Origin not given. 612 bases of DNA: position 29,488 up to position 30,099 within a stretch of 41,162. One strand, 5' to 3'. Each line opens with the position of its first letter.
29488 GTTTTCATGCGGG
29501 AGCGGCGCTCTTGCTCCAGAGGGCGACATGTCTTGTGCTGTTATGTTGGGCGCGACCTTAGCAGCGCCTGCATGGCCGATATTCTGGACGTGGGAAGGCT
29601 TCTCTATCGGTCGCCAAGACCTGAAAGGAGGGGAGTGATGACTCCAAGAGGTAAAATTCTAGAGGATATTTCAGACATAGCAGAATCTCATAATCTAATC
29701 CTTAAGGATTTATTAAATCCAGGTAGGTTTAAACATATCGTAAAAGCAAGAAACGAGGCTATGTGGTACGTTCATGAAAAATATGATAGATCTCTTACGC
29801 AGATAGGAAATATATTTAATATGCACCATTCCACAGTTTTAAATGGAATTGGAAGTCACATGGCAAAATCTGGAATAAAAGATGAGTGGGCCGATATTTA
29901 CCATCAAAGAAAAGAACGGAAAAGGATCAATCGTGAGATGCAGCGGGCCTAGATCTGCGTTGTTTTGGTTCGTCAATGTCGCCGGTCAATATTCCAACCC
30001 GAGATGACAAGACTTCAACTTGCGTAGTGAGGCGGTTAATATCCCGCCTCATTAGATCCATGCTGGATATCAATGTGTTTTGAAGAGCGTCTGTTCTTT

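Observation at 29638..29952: Stand-alone DnaA domain IV protein as the last gene of the replication operon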

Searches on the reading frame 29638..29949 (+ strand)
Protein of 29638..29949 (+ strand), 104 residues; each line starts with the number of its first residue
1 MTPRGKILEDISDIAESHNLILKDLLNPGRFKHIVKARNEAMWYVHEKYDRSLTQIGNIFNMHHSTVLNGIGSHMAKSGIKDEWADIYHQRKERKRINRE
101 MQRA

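Call 4: search_protein_families(library=pfam, proteins=[window:29638-29949:+], max_evalue=10)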
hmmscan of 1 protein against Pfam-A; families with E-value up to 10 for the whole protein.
window:29638-29949:+ (104 aa): 1 family
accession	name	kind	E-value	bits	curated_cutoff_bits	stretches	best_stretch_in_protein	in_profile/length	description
PF08299.17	Bac_DnaA_C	-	1.3e-12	48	31.5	1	13-71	7-66/69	Bacterial dnaA protein helix-turn-helix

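Call 5: search_protein_families(library=phrogs, proteins=[window:29638-29949:+], max_evalue=1)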
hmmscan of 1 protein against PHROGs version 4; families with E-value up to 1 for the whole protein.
window:29638-29949:+ (104 aa): 6 families
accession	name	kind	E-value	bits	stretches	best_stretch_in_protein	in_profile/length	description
phrog_27829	-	DNA, RNA and nucleotide metabolism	1.5e-20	73.9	1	9-75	3-69/72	DnaA-like replication initiation protein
phrog_11390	-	unknown function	0.012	16.5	1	26-91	5-66/126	-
phrog_8407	-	unknown function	0.016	15.6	1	4-58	19-73/180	-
phrog_1274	-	lysis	0.056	14.4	1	22-65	14-57/70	lysM motif protein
phrog_4665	-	unknown function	0.083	14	1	8-58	152-201/220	-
phrog_22463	-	unknown function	0.11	13.7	1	32-103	53-115/117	-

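Call 6: search_solved_structures(query=window:29638-29949:+, max_evalue=10, show_alignments=3)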
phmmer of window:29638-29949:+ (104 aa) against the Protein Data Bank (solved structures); distinct sequences matched with E-value up to 10: 5.
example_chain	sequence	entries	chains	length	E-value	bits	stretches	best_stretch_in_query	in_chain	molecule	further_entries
3pvp_A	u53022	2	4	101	0.00011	25.5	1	14-78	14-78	Chromosomal replication initiator protein dnaA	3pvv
1j1v_A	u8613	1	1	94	0.0026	21.1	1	13-71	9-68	Chromosomal replication initiator protein dnaA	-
1l8q_A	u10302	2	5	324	0.044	17.2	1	4-73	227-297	Chromosomal replication initiator protein dnaA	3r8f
2hcb_A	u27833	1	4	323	0.054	16.9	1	4-73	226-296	Chromosomal replication initiator protein dnaA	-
8btg_A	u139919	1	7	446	0.13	15.7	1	14-70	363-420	Chromosomal replication initiator protein DnaA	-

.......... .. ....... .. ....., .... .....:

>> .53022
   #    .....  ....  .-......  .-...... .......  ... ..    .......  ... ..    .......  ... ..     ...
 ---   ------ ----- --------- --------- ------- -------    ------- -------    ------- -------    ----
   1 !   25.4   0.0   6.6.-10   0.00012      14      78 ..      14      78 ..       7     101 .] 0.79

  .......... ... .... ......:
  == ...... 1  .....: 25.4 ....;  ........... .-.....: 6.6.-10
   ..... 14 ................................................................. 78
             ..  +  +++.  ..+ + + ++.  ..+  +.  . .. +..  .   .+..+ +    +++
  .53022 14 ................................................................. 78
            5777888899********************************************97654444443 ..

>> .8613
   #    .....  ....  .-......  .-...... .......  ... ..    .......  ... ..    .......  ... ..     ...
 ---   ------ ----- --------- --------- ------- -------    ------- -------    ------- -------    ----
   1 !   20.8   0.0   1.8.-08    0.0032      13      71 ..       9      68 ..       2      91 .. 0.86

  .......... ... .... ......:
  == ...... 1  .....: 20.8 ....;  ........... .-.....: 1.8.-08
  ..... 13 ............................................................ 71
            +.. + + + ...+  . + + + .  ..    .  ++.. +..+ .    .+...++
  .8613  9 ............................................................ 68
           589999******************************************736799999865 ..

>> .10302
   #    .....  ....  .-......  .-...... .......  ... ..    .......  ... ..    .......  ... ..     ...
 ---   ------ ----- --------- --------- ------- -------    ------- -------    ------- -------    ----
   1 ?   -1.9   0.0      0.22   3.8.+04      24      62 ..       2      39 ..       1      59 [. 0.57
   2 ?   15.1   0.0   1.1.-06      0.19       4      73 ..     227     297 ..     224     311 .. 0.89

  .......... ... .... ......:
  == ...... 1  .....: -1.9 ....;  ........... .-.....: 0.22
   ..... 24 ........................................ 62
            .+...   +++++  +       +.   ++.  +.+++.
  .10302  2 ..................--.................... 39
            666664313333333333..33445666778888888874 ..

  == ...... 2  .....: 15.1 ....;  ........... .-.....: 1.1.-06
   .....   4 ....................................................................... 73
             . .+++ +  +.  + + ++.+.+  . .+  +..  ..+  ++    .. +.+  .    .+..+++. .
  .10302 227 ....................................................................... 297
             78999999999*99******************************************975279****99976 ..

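Call 8: search_dna_similar(query=window:29638-29949:+, collection=phages, mode=protein, max_rows=40, max_evalue=0.001)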
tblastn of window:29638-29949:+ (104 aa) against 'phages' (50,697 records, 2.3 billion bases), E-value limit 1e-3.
Records with a match: 44; places in all: 44; records where one place covers at least 80% of the query: 2.
Best place of each record, by identity: <60% 44.
By first word of the organism name: Brucella 41; Pelagibacter 2; Caudoviricetes 1.
By host as written in the record: Brucella abortus S19 14; Brucella sp. 6; Brucella abortus 141 5; Brucella abortus 4; Brucella melitensis 16M 2; brucella abortus 141 2; Brucella abortus 544 2; Brucella melitensis 1; and 8 more.
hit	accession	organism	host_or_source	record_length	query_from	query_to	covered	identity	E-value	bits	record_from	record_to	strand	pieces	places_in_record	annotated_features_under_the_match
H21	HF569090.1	Brucella phage R/C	Brucella sp.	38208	9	75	64%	49.3%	1e-15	76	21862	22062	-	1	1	R/C_ORF27: putative replication initiation protein | R/C_ORF26: hypothetical protein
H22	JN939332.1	Brucella phage Pr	Brucella melitensis 16M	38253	9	75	64%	49.3%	1e-15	76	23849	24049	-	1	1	putative DnaA-like protein | hypothetical protein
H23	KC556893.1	Brucella phage Bk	Brucella melitensis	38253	9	75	64%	49.3%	1e-15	76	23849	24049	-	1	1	putative DnaA-like protein | hypothetical protein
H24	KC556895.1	Brucella phage R/C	Brucella canis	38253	9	75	64%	49.3%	1e-15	76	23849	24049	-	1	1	putative DnaA-like protein | hypothetical protein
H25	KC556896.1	Brucella phage S708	Brucella suis S708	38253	9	75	64%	49.3%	1e-15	76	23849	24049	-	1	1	putative DnaA-like protein | hypothetical protein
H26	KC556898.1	Brucella phage Wb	Brucella abortus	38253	9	75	64%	49.3%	1e-15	76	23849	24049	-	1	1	putative DnaA-like protein | hypothetical protein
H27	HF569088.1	Brucella phage Bk2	Brucella sp.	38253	9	75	64%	49.3%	1e-15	76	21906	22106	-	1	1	Bk2_ORF27: putative replication initiation protein | Bk2_ORF26: hypothetical protein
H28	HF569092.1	Brucella phage Wb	Brucella sp.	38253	9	75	64%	49.3%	1e-15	76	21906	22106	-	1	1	Wb_ORF27: putative replication initiation protein | Wb_ORF26: hypothetical protein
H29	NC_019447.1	Brucella phage Pr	Brucella melitensis 16M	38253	9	75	64%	49.3%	1e-15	76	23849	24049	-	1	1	DnaA-like replication initiation protein | hypothetical protein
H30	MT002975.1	Brucella phage EF4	Brucella abortus S19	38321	9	75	64%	49.3%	1e-15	76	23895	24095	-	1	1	putative replication initiation factor | hypothetical protein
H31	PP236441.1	Brucella phage NMY-2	Brucella abortus 45/20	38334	9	75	64%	49.3%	1e-15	76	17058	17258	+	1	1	hypothetical protein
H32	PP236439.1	Brucella phage A1_YZhang-2024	Brucella abortus S19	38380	9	75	64%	49.3%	1e-15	76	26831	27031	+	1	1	hypothetical protein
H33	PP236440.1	Brucella phage NMY-1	Brucella melitensis Isfahan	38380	9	75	64%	49.3%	1e-15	76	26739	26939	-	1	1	hypothetical protein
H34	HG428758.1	Brucella phage F1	Brucella sp.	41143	9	75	64%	49.3%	1e-15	76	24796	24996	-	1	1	F1_ORF28: putative replication initiation protein | F1_ORF27: hypothetical protein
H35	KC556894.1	Brucella phage Fz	Brucella abortus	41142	9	75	64%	49.3%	1e-15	76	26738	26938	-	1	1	putative replication initiation factor | hypothetical protein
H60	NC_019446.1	Brucella phage Tb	Brucella abortus 544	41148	9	75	64%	49.3%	1e-15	76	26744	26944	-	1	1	DnaA-like replication initiation protein | hypothetical protein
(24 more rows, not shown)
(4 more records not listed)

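Call 10: get_annotated_region(hit=H60, flank=9000)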
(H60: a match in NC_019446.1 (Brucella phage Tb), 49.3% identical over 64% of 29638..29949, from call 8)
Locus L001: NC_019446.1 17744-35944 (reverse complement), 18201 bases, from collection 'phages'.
description: Brucella phage Tb, complete genome.
organism: Brucella phage Tb (NCBI taxid 1133292)
taxonomy: Viruses; Duplodnaviria; Heunggongvirae; Uroviricota; Caudoviricetes; Perisivirus; Perisivirus Tb
host: Brucella abortus 544; source: -; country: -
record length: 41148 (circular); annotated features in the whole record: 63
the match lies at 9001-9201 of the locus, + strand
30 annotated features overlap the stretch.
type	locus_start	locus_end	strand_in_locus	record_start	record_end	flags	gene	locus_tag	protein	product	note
CDS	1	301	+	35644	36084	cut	-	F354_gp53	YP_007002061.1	hypothetical protein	-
CDS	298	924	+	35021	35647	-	-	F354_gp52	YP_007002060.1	3'-5' exonuclease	-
CDS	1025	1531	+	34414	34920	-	-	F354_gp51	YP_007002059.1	HNH endonuclease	-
CDS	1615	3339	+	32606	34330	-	-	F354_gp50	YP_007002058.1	DEAD/DEAH box helicase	-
CDS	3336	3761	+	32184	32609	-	-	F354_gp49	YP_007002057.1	putative type III restriction endonuclease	-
CDS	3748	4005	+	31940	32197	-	-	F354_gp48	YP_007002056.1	DUF6378 domain-containing protein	-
CDS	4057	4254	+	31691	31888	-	-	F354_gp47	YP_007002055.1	hypothetical protein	-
CDS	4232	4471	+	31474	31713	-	-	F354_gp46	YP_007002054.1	hypothetical protein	-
CDS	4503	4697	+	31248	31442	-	-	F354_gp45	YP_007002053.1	hypothetical protein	-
CDS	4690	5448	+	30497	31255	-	-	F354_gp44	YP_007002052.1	hypothetical protein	-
CDS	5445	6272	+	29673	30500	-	-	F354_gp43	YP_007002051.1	putative DNA methyl transferase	-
CDS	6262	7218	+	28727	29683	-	-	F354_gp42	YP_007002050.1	hypothetical protein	-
CDS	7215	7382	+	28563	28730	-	-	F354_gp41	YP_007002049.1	hypothetical protein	-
CDS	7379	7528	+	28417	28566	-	-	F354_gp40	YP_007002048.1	hypothetical protein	-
CDS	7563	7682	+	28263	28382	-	-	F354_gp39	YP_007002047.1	hypothetical protein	-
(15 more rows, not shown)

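Call 11: search_dna_similar(query=window:29638-29949:+, collection=phages, mode=protein, max_rows=12, max_evalue=10, rows=spread)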
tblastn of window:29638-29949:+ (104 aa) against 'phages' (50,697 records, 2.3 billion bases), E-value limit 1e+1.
Records with a match: 71; places in all: 71; records where one place covers at least 80% of the query: 4.
Best place of each record, by identity: <60% 71.
By first word of the organism name: Brucella 41; Pelagibacter 19; Pseudomonas 3; Olleya 2; Bacteriophage 2; Erwinia 2; Caudoviricetes 1; Microcystis 1.
By host as written in the record: Brucella abortus S19 14; Candidatus Pelagibacter ubique HTCC1062 13; Brucella sp. 6; Brucella abortus 141 5; Brucella abortus 4; Candidatus Pelagibacter sp. HTCC1062 3; - 3; Brucella melitensis 16M 2; and 15 more.
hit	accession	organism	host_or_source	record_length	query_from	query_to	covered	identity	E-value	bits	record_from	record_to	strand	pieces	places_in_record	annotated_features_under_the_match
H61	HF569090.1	Brucella phage R/C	Brucella sp.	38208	9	75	64%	49.3%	1e-15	76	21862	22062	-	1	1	R/C_ORF27: putative replication initiation protein | R/C_ORF26: hypothetical protein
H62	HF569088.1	Brucella phage Bk2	Brucella sp.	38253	9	75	64%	49.3%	1e-15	76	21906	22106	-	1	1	Bk2_ORF27: putative replication initiation protein | Bk2_ORF26: hypothetical protein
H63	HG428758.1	Brucella phage F1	Brucella sp.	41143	9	75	64%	49.3%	1e-15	76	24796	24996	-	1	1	F1_ORF28: putative replication initiation protein | F1_ORF27: hypothetical protein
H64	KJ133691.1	Brucella phage 11sa_141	Brucella abortus S19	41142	9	75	64%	49.3%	1e-15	76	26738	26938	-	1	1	putative replication initiation factor | hypothetical protein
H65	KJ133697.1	Brucella phage 177_141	Brucella abortus S19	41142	9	75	64%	49.3%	1e-15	76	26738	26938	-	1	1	putative replication initiation factor | hypothetical protein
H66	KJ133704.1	Brucella phage Tbilisi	Brucella abortus S19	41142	9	75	64%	49.3%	1e-15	76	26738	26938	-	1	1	putative replication initiation factor | hypothetical protein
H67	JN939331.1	Brucella phage Tb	Brucella abortus 544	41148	9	75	64%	49.3%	1e-15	76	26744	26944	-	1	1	putative replication initiation factor | hypothetical protein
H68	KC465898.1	Pelagibacter phage HTVC010P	Candidatus Pelagibacter ubique HTCC1062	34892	11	71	59%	37.7%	1e-3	42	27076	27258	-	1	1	hypothetical protein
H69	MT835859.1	Bacteriophage sp.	human fecal samples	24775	4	71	65%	29.4%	3e-2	38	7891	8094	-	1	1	record has no annotation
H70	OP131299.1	Pelagibacter phage Skadi-2 EXVC102P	Candidatus Pelagibacter ubique HTCC1062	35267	25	71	45%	42.6%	2e-1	35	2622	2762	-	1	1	chromosomal replication initiation protein DnaA-like protein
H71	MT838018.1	Bacteriophage sp.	human fecal samples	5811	14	71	56%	29.3%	1e-2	39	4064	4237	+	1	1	record has no annotation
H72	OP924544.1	Pseudomonas phage UFJF_PfSW6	Pseudomonas fluorescens UFV 041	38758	4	51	46%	32.0%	3e+0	32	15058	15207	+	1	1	DNA polymerase I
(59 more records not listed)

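Call 12: find_homologous_proteins(query=window:29638-29949:+, max_evalue=0.001)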
Query window:29638-29949:+ (104 aa): 4 proteins with E <= 0.001 among 5 candidates.
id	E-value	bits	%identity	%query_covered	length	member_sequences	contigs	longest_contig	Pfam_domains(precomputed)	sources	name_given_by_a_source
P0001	4.7e-64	231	100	100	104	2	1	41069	PF08299.18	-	-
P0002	2.3e-38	148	69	100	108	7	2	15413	PF08299.18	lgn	-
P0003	3.3e-34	135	64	99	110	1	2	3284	PF08299.18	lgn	-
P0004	1.2e-32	130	63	100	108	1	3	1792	PF08299.18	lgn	-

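Call 15: find_encoding_contigs(protein=P0002, flank=8000, max_places=4)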
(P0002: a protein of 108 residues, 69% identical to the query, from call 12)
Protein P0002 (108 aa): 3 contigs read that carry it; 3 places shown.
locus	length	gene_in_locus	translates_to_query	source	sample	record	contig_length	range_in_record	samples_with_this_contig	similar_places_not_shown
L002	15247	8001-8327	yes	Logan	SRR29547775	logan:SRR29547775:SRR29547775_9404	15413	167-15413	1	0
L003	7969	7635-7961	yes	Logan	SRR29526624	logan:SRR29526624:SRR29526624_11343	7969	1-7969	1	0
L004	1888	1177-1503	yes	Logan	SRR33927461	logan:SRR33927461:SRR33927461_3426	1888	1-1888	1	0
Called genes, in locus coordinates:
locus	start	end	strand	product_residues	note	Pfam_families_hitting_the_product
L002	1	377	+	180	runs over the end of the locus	?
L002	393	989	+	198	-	-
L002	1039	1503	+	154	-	-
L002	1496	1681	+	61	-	-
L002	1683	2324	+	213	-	PF13482:RNase_H_2, PF10108:DNA_pol_B_exo2, PF03104:DNA_pol_B_exo1 (weak)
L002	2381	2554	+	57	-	-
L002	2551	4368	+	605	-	PF00270:DEAD, PF04851:ResIII, PF00271:Helicase_C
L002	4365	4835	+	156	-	PF05869:Dam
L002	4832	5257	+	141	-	-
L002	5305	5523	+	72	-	-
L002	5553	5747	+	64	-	-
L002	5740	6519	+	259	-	-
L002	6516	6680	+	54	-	-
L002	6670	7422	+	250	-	-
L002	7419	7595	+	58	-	-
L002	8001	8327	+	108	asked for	PF08299:Bac_DnaA_C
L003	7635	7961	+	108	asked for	PF08299:Bac_DnaA_C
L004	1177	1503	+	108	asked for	PF08299:Bac_DnaA_C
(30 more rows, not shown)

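Call 27: predict_structure(alignment_id=A1)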
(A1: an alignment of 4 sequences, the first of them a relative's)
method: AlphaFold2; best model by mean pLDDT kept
length: 104 residues; sequences in the alignment: 4
mean_pLDDT: 87.7   pTM: 0.74
mean pLDDT of the five models: 87.7, 84.5, 81.2, 70.9, 51.9
residues with pLDDT >= 90: 50; 70-90: 52; 50-70: 2; < 50: 0
segments of 3 or more residues with pLDDT < 50: none
pLDDT, mean of each block of 10 residues (from residue 1): 84 94 89 90 92 92 90 86 80 84 79
secondary structure, 60 per line:
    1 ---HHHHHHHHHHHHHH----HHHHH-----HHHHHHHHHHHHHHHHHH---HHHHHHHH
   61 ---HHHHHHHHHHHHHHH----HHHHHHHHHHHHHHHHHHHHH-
elements in order: H4-17 H22-26 H32-49 H53-60 H64-78 H83-103

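Call 31: fold_search(model_id=the predicted structure, library=pdb)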
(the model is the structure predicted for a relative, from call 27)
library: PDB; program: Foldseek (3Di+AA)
matches with E <= 10: 234; with E <= 0.001: 0
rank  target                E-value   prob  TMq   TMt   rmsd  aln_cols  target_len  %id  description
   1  3pvp_B                1.2e-03  1.00  0.65  0.71  10.8        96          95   24  Structure of Mycobacterium tuberculosis DnaA-DBD in complex with box2 DNA (released 2011-05-25)
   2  3pvp_A                1.4e-03  1.00  0.65  0.70  10.8        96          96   24  Structure of Mycobacterium tuberculosis DnaA-DBD in complex with box2 DNA (released 2011-05-25)
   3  1j1v_A                9.1e-03  1.00  0.59  0.65   6.9        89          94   25  Crystal structure of DnaA domainIV complexed with DnaAbox DNA (released 2003-04-22)
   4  8btg_C                1.4e-02  1.00  0.57  0.19  11.1        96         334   26  Cryo-EM structure of the bacterial replication origin opening basal unwinding system (released 2024-02-14)
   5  8btg_B                2.0e-02  1.00  0.61  0.21   8.5        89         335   24  Cryo-EM structure of the bacterial replication origin opening basal unwinding system (released 2024-02-14)
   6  1l8q                  2.3e-02  1.00  0.65  0.22   5.3        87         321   24  CRYSTAL STRUCTURE OF DNA REPLICATION INITIATION FACTOR (released 2002-09-25)
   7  2hcb_C                2.3e-02  1.00  0.58  0.21   8.3        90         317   21  Structure of AMPPCP-bound DnaA from Aquifex aeolicus (released 2006-07-25)
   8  3r8f_A                3.2e-02  1.00  0.62  0.22   6.5        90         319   24  Replication initiator DnaA bound to AMPPCP and single-stranded DNA (released 2011-09-28)
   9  2hcb_B                5.1e-02  1.00  0.58  0.21   6.7        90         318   23  Structure of AMPPCP-bound DnaA from Aquifex aeolicus (released 2006-07-25)
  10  8btg_A                6.8e-02  1.00  0.57  0.20   8.5        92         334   27  Cryo-EM structure of the bacterial replication origin opening basal unwinding system (released 2024-02-14)
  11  2hcb_D                1.0e-01  1.00  0.63  0.22   6.7        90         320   23  Structure of AMPPCP-bound DnaA from Aquifex aeolicus (released 2006-07-25)
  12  2hcb_A                3.8e-01  0.98  0.59  0.21   8.3        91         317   22  Structure of AMPPCP-bound DnaA from Aquifex aeolicus (released 2006-07-25)
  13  6t1f_D                5.9e-01  0.99  0.35  0.20   0.9        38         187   21  Crystal structure of the C-terminally truncated chromosome-partitioning protein ParB from Caulobacter crescentus compl (released 2020-10-14)
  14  6t1f_B                6.6e-01  0.98  0.35  0.20   1.0        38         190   21  Crystal structure of the C-terminally truncated chromosome-partitioning protein ParB from Caulobacter crescentus compl (released 2020-10-14)
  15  6t1f_C                8.2e-01  0.97  0.35  0.19   0.9        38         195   21  Crystal structure of the C-terminally truncated chromosome-partitioning protein ParB from Caulobacter crescentus compl (released 2020-10-14)
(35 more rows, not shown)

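Call 37: search_protein_representatives(alignment_id=A1)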
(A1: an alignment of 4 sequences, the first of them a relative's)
Query: 4 sequences, 108 profile positions. Proteins with E-value up to 0.001 (for the whole library): 2444; up to 1e-10: 42; up to 1e-30: 1. The best 150 are listed.
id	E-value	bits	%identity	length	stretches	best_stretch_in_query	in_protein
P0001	5.4e-54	197.0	-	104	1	1-101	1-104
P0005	2.4e-27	111.3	-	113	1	1-107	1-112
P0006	9.7e-23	96.4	-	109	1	1-97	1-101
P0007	2.5e-22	95.1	-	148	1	2-99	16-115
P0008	9.2e-22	93.3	-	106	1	1-103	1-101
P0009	2.4e-20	88.7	-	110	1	2-102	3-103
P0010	1.6e-18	82.9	-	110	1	2-100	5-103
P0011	3.0e-18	82.0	-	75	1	8-76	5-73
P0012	4.5e-18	81.4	-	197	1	3-101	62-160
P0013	4.6e-18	81.4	-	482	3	11-70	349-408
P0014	2.0e-17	79.3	-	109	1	1-100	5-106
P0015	1.0e-16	77.1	-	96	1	5-92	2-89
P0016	2.5e-15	72.6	-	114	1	1-98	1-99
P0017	3.6e-15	72.1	-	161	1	1-93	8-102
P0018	1.2e-14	70.5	-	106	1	1-93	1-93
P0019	2.8e-14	69.2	-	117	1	2-83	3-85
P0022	1.4e-13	66.9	-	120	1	2-104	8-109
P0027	1.1e-12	64.1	-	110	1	1-101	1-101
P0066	9.9e-10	54.6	-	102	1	1-80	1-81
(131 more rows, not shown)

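Call 50: find_related_loci(query=A3, collection=viral_contigs, flank=6000)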
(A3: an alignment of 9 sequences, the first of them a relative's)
Query A3 (104 aa) in viral_contigs; peptide patterns used: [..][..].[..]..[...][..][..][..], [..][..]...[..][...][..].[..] (x = any residue, [..] = any of these).
59 stretches matched a pattern; 40 encode a relative of the query (tblastn E <= 1e-3); 40 distinct loci.
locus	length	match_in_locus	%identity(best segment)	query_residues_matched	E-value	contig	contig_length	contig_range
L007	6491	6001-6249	46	1-83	2e-22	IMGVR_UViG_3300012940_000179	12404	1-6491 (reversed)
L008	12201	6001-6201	51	9-75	5e-20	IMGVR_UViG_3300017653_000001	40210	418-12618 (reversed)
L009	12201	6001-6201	49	9-75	2e-19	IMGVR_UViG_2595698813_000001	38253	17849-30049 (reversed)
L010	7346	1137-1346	47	6-75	2e-18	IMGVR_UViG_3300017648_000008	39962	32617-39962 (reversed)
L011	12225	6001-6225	33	14-88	2e-9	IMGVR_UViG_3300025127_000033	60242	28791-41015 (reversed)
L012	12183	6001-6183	39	14-74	4e-9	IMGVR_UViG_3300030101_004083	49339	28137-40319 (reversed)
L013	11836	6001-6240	31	1-74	1e-7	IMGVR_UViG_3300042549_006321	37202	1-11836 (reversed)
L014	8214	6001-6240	30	1-74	1e-7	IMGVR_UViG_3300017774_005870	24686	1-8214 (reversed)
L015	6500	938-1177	31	1-74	2e-7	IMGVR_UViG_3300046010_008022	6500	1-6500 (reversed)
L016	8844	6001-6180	32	11-70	7e-7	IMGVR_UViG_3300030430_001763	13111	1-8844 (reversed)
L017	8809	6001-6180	32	11-70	7e-7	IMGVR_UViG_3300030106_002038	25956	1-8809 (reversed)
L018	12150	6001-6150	38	24-73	9e-7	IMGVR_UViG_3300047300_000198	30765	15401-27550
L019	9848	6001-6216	29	11-82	1e-6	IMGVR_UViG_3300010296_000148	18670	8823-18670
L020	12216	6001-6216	29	11-82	1e-6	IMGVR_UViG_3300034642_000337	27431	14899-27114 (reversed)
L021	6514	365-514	36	24-73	7e-6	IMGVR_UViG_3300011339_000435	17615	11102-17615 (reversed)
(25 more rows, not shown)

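Call 51: find_related_loci(query=A1, collection=genome_contigs, flank=6000)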
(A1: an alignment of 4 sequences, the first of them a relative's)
Query A1 (104 aa) in genome_contigs; peptide patterns used: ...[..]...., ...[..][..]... (x = any residue, [..] = any of these).
146 stretches matched a pattern, but none encodes a relative of the query by tblastn (E <= 1e-3).
